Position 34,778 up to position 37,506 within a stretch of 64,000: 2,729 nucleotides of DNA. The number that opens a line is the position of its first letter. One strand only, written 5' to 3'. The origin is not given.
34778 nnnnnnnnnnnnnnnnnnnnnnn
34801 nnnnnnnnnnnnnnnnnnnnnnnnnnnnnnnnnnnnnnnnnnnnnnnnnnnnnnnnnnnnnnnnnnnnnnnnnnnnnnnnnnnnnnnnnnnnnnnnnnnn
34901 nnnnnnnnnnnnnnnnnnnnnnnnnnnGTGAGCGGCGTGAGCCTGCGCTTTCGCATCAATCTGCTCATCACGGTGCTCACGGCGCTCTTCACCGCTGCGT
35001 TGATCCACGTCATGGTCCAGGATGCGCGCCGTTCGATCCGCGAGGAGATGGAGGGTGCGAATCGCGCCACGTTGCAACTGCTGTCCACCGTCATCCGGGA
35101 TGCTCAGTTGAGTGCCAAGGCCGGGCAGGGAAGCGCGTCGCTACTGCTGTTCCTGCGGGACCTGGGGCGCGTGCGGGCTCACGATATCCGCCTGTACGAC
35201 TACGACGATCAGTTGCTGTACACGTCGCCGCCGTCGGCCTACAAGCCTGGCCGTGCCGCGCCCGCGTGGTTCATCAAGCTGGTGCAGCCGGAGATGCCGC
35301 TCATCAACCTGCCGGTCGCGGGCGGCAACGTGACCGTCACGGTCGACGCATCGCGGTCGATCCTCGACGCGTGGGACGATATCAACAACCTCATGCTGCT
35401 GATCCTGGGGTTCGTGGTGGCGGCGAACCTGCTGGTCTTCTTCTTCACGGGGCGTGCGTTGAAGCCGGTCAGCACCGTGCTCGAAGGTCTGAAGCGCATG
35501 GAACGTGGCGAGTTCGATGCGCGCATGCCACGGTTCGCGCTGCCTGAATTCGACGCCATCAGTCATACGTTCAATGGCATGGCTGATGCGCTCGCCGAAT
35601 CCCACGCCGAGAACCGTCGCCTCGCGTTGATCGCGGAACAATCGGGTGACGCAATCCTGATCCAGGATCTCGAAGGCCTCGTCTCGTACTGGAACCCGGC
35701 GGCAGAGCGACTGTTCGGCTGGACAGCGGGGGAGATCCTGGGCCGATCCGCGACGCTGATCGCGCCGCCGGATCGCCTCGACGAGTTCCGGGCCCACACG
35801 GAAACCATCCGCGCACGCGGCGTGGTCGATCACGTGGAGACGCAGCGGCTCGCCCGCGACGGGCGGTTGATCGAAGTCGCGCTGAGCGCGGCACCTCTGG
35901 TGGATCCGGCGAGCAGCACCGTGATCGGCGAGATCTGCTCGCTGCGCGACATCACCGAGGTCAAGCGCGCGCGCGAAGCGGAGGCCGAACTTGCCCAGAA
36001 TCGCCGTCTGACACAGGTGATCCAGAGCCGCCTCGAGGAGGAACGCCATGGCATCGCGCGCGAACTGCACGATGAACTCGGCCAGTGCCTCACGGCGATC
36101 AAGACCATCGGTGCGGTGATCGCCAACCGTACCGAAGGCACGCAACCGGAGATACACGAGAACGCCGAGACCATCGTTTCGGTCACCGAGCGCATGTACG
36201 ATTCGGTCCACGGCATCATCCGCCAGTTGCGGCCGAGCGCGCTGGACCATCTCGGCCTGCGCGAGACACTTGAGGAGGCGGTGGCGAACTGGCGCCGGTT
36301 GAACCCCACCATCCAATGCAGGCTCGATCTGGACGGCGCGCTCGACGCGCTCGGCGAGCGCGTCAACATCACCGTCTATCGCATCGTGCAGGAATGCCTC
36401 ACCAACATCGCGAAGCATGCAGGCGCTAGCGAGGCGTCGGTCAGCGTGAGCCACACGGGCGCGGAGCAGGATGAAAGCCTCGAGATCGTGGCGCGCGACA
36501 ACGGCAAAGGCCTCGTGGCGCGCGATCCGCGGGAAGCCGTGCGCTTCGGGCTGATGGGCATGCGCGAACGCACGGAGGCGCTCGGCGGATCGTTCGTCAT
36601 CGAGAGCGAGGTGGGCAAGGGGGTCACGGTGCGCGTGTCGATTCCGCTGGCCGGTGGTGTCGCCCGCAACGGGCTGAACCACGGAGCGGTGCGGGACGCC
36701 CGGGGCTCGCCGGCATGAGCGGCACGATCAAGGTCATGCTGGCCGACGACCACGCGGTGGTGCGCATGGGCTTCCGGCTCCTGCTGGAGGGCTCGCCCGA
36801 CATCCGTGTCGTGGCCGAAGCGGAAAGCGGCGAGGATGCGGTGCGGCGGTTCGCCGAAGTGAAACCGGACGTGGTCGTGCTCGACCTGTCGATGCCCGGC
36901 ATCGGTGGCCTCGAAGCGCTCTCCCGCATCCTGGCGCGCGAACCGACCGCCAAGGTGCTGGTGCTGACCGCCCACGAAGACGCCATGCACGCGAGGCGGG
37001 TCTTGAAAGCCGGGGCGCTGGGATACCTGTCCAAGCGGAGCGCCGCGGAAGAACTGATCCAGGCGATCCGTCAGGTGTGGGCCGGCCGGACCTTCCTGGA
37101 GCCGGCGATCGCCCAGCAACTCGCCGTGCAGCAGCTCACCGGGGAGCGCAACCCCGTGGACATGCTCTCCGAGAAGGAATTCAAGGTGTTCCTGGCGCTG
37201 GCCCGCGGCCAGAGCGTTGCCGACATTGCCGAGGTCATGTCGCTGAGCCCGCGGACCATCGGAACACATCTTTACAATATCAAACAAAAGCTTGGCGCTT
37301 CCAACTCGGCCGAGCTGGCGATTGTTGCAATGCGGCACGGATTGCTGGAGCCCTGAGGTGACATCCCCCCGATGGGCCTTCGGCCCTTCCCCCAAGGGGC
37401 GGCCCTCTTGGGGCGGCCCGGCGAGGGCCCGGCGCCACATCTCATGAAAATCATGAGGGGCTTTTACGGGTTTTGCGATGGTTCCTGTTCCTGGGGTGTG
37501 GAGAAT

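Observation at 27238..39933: Integrated PQQ make / export / re-import locus with its own TonB and two-component system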

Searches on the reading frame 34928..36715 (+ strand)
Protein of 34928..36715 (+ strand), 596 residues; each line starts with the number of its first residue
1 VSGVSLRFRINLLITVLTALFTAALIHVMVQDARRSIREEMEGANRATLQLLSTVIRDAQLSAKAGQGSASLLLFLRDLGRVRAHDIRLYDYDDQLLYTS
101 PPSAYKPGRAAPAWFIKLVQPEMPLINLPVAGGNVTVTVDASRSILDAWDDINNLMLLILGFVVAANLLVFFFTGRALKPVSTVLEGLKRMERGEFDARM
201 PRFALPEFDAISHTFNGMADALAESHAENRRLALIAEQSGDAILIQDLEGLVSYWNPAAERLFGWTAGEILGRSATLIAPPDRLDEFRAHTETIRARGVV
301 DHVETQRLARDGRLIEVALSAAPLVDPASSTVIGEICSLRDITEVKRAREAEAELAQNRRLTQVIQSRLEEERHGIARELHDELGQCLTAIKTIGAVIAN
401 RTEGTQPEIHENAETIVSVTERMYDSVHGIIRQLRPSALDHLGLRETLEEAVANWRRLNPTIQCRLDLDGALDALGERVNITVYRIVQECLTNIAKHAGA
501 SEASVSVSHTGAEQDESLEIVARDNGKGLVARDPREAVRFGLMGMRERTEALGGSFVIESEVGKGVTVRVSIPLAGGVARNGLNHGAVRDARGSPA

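Call 6: search_protein_families(library=pfam, proteins=[window:34928-36715:+])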
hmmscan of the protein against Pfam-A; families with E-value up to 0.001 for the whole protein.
seq(596 aa): 9 families
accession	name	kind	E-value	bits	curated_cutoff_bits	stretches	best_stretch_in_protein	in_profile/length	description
PF00989.32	PAS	-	6.6e-18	65.2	22.6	1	231-342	2-113/113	PAS fold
PF13426.13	PAS_9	-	4.4e-13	49.8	27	1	241-344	2-103/103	PAS domain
PF02518.31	HATPase_c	-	5.9e-12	46.4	26.4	1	481-575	4-110/111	Histidine kinase-, DNA gyrase B-, and HSP90-like ATPase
PF07730.19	HisKA_3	-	2.6e-11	44.3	24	1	372-439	1-68/68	Histidine kinase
PF08448.16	PAS_4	-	1.9e-10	41.4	23.1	1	237-347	2-110/110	PAS fold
PF13188.13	PAS_8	-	1.2e-08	35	21.8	1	231-285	2-56/65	PAS domain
PF00672.30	HAMP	-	3.4e-06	27.7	25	1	172-223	1-52/53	HAMP domain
PF08447.18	PAS_3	-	1.4e-05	25.7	25.6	1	253-326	2-77/89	PAS fold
PF16448.10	LapD_MoxY_N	-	0.0004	20.7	25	1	28-139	3-114/124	LapD/MoxY periplasmic domain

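Call 47: search_protein_families(library=ncbifam, proteins=[window:34928-36715:+], max_evalue=1e-10)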
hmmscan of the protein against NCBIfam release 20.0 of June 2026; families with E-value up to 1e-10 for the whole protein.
seq(596 aa): 10 families
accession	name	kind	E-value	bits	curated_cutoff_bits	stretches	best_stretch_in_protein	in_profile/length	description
NF008649.0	PRK11644.1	equivalog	5.7e-49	167.2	408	1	351-573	282-495/499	signal transduction histidine-protein kinase/phosphatase UhpB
NF052443.1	SensHisKinMctS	equivalog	1.1e-29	103.1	700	1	357-575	235-449/457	two-component system sensor histidine kinase MctS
NF008184.0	PRK10935.1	equivalog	2.2e-27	96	553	1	358-573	349-558/565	nitrate/nitrite two-component system sensor histidine kinase NarQ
TIGR00229.1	sensory_box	domain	2.5e-23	82.6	22.9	1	228-351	3-125/126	PAS domain S-box protein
NF007896.0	PRK10600.1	equivalog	2.8e-22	79.1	578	1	353-571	371-582/598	nitrate/nitrite two-component system sensor histidine kinase NarX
NF008468.0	PRK11360.1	equivalog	4.3e-22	78.2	646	1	155-574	199-608/616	two-component system sensor histidine kinase AtoS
NF052531.1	Strep_LiaS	equivalog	1.1e-20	74.2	450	1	358-574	119-327/328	envelope stress sensor histidine kinase LiaS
NF047786.1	his_kin_MadS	equivalog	2.4e-16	59.9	500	1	347-573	205-434/434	MadS family sensor histidine kinase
NF052573.1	HisKinEspAMyxo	equivalog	1.3e-12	46.6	1400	1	226-435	250-450/755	serine histidine kinase EspA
NF033092.0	HK_WalK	equivalog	3.2e-12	45.8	725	0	134-350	154-370/594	cell wall metabolism sensor histidine kinase WalK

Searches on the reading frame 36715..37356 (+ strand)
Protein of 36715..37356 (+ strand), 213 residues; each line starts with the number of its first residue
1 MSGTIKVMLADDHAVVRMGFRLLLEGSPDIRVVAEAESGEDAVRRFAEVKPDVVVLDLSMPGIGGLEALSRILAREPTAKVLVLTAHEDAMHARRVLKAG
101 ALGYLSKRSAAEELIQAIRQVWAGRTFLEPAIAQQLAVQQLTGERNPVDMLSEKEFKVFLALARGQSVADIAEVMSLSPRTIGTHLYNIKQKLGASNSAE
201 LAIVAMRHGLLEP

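Call 6: search_protein_families(library=pfam, proteins=[window:36715-37356:+])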
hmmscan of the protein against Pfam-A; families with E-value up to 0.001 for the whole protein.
window:36715-37356:+ (213 aa): 3 families
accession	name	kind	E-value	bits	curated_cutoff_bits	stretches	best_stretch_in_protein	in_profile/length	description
PF00072.30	Response_reg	-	6.9e-30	103.9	30.2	1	7-119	1-111/111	Response regulator receiver domain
PF00196.25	GerE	-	5.1e-15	55.3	23.5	1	150-205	2-57/57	Bacterial regulatory proteins, luxR family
PF08281.18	Sigma70_r4_2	-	1.4e-06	28.3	25.7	1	149-193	9-54/54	Sigma-70, region 4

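Call 7: search_protein_families(library=ncbifam, proteins=[window:36715-37356:+])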
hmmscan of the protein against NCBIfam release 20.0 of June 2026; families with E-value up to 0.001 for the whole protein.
window:36715-37356:+ (213 aa): 99 families (the best 25 are shown)
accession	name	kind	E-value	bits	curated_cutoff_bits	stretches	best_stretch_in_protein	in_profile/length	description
NF007018.1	PRK09483.1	equivalog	6.6e-60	202.4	280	1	5-212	2-210/217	UvrY/SirA/GacA family response regulator transcription factor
NF052445.1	RespRegMctR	equivalog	1.2e-43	148.9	300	1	5-210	2-204/205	two-component system response regulator MctR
NF011896.0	PRK15369.1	equivalog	1.2e-42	146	242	1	5-210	4-209/211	two component system response regulator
NF047785.1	respo_reg_MadR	equivalog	7.9e-40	136.4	300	1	5-211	1-209/209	MadR family response regulator transcription factor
NF007685.0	PRK10360.1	equivalog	3.7e-38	131.3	258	1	5-203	2-190/196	response regulator transcription factor UhpA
NF007708.0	PRK10403.1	equivalog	9.4e-36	123.3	343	1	5-196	7-199/215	nitrate/nitrite response regulator protein NarP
NF007935.0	PRK10651.1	equivalog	2.4e-35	121.7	250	1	5-206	7-211/216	two-component system response regulator NarL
NF007419.0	PRK09958.1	equivalog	5.7e-31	107.7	251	1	8-207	4-200/204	acid-sensing system DNA-binding response regulator EvgA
NF007403.0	PRK09935.1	equivalog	1.4e-29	103.2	271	1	6-210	5-209/210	fimbria biosynthesis transcriptional regulator FimZ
NF006900.1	PRK09390.1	equivalog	6.3e-24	84.6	255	1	1-209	1-201/203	response regulator FixJ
NF001965.0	PRK00742.1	subfamily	8.3e-24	84.4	293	1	4-113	3-122/357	chemotaxis-specific protein-glutamate methyltransferase CheB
NF041367.1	CheY_Halo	equivalog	7e-20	71.5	200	1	7-121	1-113/114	chemotaxis protein CheY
NF008098.0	PRK10840.1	equivalog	5.4e-19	68.5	235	1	5-199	4-199/216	response regulator transcription factor RcsB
NF041830.1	RR_TF_ErdR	exception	7.7e-19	68.2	390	1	6-202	3-202/213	response regulator transcription factor ErdR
NF009206.0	PRK12555.1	subfamily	2.2e-18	66.3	342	1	5-109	1-106/340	chemotaxis-specific protein-glutamate methyltransferase CheB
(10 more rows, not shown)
